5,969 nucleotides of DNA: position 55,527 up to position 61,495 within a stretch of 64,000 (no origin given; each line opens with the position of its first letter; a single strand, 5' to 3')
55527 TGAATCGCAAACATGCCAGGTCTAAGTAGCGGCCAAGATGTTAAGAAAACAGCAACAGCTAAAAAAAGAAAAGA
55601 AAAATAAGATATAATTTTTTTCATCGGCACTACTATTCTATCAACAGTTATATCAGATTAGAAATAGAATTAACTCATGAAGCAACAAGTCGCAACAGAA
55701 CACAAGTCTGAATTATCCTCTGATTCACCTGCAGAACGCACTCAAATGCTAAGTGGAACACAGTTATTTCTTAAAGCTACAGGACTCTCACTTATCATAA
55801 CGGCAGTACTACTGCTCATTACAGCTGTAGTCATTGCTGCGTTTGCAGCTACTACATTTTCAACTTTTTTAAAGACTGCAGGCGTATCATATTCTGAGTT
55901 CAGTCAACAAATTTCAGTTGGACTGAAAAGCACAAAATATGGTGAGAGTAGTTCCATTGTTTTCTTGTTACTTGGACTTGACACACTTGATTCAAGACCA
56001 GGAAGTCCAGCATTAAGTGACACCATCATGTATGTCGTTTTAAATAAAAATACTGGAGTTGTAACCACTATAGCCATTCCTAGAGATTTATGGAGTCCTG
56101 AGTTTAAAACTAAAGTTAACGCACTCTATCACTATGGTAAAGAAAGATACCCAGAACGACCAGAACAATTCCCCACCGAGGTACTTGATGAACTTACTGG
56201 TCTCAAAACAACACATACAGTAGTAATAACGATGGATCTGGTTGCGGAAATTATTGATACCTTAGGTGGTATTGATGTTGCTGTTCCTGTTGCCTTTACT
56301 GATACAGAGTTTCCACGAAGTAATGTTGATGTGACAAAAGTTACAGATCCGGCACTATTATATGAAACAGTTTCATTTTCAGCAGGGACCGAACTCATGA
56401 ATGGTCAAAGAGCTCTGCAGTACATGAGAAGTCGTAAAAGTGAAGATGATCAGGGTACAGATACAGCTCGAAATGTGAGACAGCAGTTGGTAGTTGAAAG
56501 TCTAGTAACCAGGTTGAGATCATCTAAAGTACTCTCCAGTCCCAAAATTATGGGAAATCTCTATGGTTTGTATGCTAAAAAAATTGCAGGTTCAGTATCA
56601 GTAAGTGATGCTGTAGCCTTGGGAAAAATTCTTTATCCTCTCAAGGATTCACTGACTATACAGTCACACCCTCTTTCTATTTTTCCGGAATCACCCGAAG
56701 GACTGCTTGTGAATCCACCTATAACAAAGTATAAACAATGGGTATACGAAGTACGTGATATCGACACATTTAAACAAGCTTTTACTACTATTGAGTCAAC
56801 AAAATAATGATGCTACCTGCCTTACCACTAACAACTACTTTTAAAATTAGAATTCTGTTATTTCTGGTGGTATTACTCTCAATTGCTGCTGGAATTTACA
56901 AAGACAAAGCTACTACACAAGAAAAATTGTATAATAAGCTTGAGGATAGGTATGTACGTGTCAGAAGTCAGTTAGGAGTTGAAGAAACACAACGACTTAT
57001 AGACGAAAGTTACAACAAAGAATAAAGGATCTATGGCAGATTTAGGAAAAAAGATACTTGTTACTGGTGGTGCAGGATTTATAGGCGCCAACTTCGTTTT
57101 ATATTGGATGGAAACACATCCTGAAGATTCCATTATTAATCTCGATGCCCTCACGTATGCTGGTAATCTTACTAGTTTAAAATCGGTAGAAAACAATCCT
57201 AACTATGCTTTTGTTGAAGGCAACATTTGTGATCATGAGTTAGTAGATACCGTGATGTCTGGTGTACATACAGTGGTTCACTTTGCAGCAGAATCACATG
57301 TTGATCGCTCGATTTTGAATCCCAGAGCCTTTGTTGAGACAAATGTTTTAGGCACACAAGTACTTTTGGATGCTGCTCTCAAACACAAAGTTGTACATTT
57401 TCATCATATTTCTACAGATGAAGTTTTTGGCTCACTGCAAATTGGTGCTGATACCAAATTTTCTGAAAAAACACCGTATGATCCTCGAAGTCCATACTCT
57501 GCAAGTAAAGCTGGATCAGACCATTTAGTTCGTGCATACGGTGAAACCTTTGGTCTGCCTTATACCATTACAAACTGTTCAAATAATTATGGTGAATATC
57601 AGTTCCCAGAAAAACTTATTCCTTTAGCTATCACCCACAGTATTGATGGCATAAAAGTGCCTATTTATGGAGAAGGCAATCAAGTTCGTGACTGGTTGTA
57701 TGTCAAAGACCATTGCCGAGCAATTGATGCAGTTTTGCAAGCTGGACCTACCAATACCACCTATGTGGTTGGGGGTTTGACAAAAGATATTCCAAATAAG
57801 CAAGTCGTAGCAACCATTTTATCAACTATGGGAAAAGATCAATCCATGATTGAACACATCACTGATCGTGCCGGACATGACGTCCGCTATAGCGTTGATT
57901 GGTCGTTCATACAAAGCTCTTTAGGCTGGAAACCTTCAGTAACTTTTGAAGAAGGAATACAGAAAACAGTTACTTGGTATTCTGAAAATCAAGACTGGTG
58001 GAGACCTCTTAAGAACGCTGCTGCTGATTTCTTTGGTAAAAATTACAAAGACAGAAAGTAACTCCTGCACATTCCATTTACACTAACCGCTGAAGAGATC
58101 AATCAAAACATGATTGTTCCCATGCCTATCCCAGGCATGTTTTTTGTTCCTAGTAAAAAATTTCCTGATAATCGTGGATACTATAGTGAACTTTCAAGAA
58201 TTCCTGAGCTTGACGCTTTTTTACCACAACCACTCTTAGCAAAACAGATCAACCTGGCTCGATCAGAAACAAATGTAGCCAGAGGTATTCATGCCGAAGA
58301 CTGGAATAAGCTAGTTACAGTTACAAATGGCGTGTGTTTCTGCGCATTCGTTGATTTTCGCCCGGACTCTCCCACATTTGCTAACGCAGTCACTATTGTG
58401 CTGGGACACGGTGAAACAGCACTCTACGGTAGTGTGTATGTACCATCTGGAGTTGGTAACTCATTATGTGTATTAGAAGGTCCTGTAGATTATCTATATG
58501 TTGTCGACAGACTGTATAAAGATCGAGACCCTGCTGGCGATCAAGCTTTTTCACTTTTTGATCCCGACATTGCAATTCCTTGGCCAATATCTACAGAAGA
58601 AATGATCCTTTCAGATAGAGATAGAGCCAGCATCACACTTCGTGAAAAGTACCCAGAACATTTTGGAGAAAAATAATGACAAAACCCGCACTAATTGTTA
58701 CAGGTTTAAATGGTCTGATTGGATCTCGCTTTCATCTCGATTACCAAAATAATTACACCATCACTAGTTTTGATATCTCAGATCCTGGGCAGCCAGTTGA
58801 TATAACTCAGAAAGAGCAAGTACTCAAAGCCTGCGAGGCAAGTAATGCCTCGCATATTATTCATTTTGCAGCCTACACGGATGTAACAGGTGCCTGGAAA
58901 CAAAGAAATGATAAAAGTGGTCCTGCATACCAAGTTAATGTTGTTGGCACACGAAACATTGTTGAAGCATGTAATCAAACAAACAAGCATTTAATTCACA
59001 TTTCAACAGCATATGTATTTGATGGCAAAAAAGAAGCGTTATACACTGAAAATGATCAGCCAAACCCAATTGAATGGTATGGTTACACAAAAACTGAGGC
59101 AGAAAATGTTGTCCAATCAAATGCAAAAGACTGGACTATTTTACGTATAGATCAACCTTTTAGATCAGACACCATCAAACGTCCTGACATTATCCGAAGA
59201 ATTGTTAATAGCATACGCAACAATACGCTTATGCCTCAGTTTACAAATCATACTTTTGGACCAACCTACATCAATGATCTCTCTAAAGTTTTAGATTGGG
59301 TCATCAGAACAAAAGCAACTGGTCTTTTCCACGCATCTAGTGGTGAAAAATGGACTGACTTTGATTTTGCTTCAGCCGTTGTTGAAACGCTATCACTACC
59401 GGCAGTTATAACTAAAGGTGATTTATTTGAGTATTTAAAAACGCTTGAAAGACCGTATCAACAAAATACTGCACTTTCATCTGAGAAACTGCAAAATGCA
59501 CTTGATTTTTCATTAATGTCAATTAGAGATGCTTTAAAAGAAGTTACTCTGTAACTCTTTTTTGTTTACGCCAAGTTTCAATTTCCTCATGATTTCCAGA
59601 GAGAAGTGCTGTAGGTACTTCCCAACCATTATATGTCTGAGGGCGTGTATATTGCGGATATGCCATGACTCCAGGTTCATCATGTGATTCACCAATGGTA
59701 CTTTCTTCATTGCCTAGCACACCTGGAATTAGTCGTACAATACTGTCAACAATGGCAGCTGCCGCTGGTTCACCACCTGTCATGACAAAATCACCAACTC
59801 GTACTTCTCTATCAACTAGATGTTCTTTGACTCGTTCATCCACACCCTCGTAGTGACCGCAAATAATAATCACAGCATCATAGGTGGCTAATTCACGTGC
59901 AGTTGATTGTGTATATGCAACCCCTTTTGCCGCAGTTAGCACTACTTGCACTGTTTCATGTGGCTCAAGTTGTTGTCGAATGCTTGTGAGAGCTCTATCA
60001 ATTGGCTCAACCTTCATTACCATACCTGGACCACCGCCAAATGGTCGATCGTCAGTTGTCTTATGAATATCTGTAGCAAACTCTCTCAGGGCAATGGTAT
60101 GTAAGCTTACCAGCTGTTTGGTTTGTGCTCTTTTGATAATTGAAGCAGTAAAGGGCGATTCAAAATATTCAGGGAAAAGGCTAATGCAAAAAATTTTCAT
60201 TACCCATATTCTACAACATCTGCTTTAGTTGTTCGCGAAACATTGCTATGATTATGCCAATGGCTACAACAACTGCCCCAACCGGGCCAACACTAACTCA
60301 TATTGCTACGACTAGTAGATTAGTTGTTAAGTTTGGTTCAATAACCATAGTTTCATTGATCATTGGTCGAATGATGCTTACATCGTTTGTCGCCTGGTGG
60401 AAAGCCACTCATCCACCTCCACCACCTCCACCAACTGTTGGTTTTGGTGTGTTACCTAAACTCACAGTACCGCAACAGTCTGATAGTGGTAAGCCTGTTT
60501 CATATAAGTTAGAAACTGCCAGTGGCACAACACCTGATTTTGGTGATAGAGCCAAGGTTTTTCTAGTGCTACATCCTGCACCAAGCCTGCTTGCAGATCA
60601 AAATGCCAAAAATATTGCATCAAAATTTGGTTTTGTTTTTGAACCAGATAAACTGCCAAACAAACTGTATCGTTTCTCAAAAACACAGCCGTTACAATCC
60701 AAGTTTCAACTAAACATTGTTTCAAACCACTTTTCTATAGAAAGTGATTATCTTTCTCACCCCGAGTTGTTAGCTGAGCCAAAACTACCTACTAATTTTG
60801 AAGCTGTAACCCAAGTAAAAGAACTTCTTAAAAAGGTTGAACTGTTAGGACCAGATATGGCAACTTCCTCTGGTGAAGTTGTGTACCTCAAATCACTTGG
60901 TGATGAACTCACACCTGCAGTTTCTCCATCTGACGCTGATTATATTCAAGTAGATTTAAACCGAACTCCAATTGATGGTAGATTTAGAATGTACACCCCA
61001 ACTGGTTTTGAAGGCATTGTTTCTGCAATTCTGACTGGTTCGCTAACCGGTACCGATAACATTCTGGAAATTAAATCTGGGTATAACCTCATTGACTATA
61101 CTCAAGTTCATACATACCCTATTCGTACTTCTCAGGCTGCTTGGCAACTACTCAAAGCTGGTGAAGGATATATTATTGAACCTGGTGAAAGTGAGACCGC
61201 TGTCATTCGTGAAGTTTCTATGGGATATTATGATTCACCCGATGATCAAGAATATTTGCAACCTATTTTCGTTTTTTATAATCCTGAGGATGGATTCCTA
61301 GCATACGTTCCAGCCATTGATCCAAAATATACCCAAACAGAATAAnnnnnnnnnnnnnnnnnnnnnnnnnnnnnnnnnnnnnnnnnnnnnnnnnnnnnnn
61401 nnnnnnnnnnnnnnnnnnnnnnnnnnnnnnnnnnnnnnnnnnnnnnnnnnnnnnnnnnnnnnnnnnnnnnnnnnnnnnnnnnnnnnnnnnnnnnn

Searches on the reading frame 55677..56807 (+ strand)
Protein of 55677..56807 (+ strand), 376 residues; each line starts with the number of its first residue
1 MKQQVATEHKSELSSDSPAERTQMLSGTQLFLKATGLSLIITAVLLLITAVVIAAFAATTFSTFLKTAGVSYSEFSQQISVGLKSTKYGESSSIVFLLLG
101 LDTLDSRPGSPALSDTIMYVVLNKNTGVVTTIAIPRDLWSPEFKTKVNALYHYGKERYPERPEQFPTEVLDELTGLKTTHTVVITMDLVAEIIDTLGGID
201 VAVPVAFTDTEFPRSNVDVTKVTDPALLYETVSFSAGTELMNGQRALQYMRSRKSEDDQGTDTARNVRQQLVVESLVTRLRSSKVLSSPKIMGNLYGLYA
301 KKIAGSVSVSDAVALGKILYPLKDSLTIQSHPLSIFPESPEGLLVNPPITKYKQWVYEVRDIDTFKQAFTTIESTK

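Call 10: search_protein_families(library=pfam, proteins=[window:55677-56807:+], max_evalue=0.001)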
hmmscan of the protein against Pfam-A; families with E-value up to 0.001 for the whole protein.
window:55677-56807:+ (376 aa): 1 family
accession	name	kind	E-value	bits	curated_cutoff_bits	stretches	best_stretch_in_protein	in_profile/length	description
PF03816.19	LytR_cpsA_psr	-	1.5e-26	93.8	24.6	1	114-281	2-149/150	LytR_cpsA_psr family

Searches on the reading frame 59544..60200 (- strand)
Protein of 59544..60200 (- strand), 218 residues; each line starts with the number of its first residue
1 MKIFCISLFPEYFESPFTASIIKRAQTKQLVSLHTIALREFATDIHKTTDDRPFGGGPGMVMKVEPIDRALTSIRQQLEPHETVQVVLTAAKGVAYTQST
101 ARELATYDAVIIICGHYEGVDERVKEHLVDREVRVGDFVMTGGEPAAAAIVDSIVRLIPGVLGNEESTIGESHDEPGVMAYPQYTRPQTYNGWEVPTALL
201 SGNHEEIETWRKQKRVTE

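Call 10: search_protein_families(library=pfam, proteins=[window:59544-60200:-], max_evalue=0.001)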
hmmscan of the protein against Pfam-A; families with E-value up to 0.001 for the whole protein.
window:59544-60200:- (218 aa): 1 family
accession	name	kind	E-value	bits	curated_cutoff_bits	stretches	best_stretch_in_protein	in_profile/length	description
PF01746.26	tRNA_m1G_MT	-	6.5e-52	176.5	27.3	1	23-216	2-187/195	tRNA (Guanine-1)-methyltransferase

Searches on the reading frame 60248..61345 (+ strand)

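Call 43: search_protein_families(library=pfam, proteins=[window:60248-61345:+], max_evalue=1)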
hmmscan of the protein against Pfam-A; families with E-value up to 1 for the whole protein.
window:60248-61345:+ (365 aa): 1 family
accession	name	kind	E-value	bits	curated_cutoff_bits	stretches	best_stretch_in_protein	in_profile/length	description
PF22416.2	Lmo2445-like_C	-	0.11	13.6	27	1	225-292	27-91/94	Lmo2445-like, C-terminal domain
